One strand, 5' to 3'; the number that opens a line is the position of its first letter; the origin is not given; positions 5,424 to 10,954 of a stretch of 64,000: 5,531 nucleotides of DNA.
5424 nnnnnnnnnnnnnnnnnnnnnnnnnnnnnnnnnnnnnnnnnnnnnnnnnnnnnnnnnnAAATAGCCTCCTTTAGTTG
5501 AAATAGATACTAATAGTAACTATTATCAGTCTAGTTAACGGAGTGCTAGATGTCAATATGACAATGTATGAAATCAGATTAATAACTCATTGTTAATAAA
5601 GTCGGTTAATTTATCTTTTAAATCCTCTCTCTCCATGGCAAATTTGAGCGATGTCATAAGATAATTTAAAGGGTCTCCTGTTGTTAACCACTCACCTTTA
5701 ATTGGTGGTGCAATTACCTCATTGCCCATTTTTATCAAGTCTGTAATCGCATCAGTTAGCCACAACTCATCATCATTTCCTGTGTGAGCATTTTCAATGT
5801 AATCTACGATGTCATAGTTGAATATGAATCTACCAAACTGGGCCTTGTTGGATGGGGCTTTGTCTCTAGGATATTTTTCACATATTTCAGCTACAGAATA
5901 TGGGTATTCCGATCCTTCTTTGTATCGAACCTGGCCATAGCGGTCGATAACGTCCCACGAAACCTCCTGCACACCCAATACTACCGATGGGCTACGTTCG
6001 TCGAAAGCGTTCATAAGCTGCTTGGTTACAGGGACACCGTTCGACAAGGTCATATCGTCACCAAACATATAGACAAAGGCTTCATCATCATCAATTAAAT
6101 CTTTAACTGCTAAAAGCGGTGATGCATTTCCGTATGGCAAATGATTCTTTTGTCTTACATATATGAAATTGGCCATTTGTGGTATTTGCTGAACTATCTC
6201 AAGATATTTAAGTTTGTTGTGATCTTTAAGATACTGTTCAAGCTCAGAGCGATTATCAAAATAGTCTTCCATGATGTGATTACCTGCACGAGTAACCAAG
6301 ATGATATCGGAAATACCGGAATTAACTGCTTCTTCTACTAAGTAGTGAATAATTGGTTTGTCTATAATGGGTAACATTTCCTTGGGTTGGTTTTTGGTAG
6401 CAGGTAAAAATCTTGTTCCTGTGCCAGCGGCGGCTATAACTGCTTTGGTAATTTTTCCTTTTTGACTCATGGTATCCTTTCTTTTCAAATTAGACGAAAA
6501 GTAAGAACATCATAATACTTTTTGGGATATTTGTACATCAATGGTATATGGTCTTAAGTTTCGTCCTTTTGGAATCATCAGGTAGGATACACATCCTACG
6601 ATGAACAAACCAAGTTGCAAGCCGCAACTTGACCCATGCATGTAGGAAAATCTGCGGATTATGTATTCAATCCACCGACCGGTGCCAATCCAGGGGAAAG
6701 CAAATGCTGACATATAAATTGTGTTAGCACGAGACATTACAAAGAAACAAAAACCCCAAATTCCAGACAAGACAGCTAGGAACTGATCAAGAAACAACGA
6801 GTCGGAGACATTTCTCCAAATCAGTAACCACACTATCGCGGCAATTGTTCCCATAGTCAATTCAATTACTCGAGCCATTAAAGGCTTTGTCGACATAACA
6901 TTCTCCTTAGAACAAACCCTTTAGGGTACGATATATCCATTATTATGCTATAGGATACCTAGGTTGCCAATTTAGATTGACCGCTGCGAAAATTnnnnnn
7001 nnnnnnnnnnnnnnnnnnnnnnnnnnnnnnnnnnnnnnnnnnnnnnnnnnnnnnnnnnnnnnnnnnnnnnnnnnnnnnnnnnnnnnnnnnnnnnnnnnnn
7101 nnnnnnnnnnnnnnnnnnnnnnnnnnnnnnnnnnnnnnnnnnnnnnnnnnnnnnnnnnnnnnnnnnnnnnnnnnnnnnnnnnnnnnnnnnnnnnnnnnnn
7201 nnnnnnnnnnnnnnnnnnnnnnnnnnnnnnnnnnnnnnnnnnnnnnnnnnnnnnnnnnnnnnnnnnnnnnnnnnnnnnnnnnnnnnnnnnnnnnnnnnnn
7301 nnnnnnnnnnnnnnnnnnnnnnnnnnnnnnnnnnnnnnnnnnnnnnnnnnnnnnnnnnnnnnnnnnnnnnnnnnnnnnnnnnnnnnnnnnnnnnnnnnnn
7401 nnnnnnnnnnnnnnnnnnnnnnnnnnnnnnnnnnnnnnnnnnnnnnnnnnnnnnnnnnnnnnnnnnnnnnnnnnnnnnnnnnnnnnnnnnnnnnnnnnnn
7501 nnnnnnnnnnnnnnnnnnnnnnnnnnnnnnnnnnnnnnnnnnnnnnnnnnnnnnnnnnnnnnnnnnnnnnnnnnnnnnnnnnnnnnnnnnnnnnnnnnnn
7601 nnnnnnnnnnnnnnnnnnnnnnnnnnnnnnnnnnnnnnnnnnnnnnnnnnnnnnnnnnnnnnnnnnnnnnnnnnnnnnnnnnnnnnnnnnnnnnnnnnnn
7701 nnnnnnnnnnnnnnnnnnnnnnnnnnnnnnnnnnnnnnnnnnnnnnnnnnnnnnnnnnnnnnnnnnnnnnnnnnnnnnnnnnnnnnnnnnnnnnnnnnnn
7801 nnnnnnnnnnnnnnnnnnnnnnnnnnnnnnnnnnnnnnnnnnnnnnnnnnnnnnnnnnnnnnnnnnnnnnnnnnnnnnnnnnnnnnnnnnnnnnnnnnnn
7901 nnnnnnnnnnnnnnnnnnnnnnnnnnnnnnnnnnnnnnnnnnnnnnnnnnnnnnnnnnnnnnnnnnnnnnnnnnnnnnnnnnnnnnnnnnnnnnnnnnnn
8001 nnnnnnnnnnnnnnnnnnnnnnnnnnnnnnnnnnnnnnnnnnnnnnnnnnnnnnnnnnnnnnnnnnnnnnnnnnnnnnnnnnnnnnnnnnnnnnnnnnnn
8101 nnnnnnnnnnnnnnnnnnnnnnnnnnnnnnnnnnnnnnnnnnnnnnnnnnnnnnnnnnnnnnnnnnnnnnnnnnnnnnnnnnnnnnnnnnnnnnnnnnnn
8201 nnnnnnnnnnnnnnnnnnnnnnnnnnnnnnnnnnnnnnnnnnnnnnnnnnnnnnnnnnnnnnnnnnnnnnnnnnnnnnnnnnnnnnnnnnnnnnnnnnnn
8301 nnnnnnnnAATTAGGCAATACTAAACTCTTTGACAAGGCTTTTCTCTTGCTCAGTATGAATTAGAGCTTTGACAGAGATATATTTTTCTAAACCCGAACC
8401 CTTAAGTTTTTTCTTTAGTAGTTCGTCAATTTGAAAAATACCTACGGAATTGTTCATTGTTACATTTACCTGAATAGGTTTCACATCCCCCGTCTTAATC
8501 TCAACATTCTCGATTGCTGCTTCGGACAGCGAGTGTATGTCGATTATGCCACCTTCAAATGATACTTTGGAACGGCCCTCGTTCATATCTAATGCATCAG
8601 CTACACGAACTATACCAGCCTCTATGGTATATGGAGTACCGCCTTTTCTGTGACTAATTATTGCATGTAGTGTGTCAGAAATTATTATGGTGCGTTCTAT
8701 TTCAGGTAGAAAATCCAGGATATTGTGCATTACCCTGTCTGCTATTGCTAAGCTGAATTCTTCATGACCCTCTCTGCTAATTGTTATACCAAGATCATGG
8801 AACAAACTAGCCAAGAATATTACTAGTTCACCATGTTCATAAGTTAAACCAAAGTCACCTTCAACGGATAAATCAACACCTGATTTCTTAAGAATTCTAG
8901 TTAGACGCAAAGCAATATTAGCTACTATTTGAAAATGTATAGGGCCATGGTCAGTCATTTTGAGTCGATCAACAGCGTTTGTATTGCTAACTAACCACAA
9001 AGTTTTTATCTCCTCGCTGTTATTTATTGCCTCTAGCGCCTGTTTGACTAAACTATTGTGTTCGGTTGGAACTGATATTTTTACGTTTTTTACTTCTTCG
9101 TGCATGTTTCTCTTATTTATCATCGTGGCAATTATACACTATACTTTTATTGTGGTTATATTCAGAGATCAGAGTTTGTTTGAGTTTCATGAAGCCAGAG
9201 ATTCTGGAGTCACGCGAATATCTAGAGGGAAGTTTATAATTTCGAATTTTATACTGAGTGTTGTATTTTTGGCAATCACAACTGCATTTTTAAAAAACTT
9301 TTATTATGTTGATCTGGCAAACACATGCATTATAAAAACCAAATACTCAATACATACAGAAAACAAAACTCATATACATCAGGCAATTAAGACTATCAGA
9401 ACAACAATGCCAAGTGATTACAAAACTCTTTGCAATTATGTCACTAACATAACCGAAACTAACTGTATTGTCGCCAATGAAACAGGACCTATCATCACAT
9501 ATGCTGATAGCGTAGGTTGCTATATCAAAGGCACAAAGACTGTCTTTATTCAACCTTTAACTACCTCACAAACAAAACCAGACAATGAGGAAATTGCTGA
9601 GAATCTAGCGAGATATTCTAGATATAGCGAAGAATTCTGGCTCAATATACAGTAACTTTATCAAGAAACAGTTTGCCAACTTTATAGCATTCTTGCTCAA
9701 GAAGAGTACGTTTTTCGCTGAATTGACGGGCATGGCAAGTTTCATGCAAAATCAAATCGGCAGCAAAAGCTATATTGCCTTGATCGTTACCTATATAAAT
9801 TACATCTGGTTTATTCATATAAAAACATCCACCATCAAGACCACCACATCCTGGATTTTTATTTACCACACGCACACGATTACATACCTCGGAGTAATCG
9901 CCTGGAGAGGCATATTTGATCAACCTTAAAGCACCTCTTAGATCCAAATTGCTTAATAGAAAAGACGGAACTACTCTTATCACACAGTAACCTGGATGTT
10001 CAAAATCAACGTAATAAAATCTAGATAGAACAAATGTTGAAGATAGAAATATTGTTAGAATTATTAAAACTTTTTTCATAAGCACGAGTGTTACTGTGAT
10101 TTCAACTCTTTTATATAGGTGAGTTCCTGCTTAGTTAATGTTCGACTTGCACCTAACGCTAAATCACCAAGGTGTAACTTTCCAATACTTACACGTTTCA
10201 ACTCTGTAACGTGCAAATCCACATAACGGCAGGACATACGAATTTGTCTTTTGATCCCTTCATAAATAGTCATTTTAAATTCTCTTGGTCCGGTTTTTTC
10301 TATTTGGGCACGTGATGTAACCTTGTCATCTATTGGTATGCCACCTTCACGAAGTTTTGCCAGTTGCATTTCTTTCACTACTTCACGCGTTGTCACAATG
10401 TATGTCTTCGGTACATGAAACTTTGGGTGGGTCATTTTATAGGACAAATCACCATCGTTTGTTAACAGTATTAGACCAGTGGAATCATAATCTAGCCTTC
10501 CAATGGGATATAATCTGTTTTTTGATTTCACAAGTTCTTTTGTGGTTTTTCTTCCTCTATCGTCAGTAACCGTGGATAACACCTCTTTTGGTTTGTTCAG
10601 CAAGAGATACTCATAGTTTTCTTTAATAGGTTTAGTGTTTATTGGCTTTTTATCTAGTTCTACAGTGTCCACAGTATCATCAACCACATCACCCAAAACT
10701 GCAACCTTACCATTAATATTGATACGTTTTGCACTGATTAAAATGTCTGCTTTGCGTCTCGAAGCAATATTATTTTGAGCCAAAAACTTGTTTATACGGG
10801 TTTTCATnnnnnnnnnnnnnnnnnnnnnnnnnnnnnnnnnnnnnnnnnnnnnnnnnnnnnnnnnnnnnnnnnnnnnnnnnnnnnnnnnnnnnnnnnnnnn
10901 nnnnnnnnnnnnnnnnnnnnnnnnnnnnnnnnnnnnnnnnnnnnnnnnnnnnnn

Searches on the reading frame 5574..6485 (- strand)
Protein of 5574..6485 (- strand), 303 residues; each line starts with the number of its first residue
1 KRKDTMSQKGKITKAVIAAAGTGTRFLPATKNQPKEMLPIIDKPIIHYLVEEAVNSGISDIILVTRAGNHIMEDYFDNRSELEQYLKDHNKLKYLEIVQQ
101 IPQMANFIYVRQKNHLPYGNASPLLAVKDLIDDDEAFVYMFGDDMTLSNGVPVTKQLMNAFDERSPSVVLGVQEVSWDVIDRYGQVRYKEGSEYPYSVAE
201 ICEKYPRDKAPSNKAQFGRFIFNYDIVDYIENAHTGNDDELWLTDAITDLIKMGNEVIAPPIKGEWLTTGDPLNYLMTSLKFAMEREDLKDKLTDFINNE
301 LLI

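Call 61: search_protein_families(library=pfam, proteins=[window:5574-6485:-], max_evalue=0.00001)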
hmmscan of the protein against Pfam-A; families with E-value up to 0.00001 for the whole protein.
window:5574-6485:- (303 aa): 1 family
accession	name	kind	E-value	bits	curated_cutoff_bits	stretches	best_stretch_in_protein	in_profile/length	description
PF00483.29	NTP_transferase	-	4.5e-27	95.6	21.2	1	14-279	1-239/245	Nucleotidyl transferase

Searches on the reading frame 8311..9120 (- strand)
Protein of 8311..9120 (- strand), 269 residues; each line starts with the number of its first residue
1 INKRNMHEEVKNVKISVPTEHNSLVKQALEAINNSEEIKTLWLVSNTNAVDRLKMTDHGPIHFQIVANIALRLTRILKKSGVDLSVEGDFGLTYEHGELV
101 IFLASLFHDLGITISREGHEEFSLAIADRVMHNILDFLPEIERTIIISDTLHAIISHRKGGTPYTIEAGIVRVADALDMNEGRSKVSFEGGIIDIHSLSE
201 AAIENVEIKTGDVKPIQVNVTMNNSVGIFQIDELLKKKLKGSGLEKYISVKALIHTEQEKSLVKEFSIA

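Call 61: search_protein_families(library=pfam, proteins=[window:8311-9120:-], max_evalue=0.00001)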
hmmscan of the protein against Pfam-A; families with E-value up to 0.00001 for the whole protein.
window:8311-9120:- (269 aa): 1 family
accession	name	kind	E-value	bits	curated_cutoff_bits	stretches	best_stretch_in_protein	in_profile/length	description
PF01966.28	HD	-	2e-07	31.7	22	1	62-179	4-115/116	HD domain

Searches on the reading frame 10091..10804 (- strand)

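Call 61: search_protein_families(library=pfam, proteins=[window:10091-10804:-], max_evalue=0.00001)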
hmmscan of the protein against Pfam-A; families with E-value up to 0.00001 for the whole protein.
window:10091-10804:- (237 aa): 1 family
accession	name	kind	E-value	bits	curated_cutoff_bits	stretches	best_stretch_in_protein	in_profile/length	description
PF00849.27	PseudoU_synth_2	-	1.3e-19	71.4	26.8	1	66-192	2-150/152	RNA pseudouridylate synthase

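Call 70: search_protein_families(library=ncbifam, proteins=[window:10091-10804:-], max_evalue=0.00001)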
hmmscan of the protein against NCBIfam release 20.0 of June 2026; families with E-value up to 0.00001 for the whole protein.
window:10091-10804:- (237 aa): 5 families
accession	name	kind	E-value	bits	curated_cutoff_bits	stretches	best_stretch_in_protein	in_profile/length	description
NF007784.0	PRK10475.1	equivalog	3.2e-45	154.4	318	1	2-231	7-232/290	23S rRNA pseudouridine(2604) synthase RluF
TIGR00093.1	TIGR00093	subfamily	5.8e-40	136.7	109.3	1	70-224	1-160/161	pseudouridine synthase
NF008097.0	PRK10839.1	equivalog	2.5e-31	109.1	275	1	3-231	2-230/232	16S rRNA pseudouridine(516) synthase RsuA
NF007976.1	PRK10700.1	equivalog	1.3e-24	86.8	290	1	3-234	4-243/291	23S rRNA pseudouridine(2605) synthase RluB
NF008487.1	PRK11394.1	equivalog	9.2e-22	77.6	284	1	58-168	22-130/206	23S rRNA pseudouridine(2457) synthase RluE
